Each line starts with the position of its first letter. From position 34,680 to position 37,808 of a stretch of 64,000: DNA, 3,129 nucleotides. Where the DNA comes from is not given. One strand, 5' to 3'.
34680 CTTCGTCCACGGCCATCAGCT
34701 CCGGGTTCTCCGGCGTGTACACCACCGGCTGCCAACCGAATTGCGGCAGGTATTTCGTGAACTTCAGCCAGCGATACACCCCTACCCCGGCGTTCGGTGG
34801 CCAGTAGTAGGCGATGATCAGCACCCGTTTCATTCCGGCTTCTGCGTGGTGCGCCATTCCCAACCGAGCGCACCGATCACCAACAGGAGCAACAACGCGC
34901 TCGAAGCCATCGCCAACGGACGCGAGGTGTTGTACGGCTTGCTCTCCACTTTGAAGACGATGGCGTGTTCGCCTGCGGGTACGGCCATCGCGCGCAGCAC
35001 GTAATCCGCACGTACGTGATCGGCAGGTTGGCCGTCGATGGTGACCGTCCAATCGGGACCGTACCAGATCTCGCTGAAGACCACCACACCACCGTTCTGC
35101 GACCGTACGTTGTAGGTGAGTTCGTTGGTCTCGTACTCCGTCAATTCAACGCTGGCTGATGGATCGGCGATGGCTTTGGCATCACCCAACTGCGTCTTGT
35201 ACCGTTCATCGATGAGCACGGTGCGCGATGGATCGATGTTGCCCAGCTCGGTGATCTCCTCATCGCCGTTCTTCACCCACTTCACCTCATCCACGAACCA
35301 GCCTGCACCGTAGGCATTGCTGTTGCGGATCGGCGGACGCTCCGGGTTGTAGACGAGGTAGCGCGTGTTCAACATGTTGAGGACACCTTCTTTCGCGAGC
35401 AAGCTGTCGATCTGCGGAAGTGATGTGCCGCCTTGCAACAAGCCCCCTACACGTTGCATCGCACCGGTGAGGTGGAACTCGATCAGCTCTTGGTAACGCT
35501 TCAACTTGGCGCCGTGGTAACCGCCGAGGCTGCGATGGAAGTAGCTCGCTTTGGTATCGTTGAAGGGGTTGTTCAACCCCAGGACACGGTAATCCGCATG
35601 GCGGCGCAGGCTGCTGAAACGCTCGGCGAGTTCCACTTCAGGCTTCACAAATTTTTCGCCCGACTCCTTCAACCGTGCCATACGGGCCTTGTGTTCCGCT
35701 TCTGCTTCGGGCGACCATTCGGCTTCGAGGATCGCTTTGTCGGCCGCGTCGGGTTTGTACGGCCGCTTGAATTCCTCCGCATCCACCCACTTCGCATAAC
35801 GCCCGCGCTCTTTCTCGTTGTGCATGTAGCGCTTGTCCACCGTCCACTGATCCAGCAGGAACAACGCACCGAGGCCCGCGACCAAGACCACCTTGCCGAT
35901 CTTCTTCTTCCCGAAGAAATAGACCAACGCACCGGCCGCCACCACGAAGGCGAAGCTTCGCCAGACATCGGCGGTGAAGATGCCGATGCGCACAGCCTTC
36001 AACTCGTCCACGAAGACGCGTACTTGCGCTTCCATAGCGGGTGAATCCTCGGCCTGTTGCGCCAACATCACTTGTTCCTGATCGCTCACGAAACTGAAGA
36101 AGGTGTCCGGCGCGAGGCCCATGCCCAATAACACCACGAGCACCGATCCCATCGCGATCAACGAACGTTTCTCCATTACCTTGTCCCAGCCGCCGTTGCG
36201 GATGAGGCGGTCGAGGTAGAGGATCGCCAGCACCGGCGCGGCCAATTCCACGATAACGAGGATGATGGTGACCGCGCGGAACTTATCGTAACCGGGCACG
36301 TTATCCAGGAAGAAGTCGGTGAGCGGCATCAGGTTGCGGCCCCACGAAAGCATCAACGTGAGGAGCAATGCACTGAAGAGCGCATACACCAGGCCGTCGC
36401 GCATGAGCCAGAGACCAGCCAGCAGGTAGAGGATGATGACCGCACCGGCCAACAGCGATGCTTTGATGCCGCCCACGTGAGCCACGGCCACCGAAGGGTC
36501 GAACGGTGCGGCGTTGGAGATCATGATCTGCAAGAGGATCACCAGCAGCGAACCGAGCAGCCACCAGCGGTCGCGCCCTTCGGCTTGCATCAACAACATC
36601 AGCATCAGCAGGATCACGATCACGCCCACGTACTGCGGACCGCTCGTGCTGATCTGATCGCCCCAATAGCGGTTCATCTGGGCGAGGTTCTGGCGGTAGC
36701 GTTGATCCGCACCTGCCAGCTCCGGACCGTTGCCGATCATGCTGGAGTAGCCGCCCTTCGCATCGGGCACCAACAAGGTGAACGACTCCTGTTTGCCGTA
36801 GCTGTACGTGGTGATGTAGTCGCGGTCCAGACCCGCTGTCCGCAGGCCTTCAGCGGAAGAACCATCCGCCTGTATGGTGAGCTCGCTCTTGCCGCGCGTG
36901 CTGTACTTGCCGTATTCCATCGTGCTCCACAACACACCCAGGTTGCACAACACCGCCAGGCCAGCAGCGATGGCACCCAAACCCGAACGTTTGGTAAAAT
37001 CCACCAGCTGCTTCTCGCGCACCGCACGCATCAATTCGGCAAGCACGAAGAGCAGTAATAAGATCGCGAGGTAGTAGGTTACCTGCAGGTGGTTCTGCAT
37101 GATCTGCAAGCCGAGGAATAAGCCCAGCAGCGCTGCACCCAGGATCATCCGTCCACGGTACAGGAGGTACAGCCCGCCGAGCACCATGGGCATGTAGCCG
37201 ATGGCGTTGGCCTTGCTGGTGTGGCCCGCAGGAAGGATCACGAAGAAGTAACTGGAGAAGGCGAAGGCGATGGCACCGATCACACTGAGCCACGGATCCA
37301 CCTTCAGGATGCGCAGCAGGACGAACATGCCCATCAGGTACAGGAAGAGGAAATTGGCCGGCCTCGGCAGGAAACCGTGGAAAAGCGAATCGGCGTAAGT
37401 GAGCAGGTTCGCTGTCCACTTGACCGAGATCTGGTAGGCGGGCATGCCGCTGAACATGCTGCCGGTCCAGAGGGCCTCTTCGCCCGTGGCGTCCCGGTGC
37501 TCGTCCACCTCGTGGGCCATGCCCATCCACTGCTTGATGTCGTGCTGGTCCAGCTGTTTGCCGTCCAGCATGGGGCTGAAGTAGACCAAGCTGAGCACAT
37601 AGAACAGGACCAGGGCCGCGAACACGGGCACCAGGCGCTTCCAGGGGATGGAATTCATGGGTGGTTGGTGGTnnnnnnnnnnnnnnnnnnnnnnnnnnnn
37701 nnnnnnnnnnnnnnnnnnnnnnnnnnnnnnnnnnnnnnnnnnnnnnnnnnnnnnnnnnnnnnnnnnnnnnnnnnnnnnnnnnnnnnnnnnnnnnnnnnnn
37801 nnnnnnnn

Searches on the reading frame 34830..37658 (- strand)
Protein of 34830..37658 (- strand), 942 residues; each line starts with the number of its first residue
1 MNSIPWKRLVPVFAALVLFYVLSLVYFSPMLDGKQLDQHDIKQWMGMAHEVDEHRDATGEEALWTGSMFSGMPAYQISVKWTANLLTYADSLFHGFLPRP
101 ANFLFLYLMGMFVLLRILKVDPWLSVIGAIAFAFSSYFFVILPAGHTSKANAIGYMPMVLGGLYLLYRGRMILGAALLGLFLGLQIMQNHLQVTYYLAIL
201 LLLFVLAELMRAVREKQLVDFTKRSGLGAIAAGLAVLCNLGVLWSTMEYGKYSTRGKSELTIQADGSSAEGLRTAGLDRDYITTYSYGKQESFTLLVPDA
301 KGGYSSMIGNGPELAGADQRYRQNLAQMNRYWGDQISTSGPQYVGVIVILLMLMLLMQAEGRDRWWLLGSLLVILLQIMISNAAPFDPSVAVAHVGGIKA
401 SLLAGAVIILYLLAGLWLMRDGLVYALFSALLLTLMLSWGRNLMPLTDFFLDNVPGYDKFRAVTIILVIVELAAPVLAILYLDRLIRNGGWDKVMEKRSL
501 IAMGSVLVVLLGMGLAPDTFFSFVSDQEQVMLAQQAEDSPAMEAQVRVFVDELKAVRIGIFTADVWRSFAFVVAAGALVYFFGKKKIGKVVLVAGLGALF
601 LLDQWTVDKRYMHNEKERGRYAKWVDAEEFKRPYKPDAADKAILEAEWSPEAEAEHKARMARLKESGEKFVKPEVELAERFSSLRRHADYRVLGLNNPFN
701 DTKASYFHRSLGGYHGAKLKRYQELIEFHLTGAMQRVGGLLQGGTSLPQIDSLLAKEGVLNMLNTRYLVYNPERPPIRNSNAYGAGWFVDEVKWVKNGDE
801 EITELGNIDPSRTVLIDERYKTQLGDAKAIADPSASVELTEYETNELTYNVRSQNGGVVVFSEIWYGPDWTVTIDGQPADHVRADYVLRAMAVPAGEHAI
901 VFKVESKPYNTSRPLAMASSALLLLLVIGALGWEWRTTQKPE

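Call 29: search_protein_families(library=pfam, proteins=[window:34830-37658:-], max_evalue=0.001)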
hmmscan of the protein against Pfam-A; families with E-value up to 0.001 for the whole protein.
window:34830-37658:- (942 aa): 1 family
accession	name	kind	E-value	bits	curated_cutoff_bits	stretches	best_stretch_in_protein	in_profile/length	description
PF09586.16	YfhO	-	2.1e-06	26.8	28.5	1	836-903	755-822/835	Bacterial membrane protein YfhO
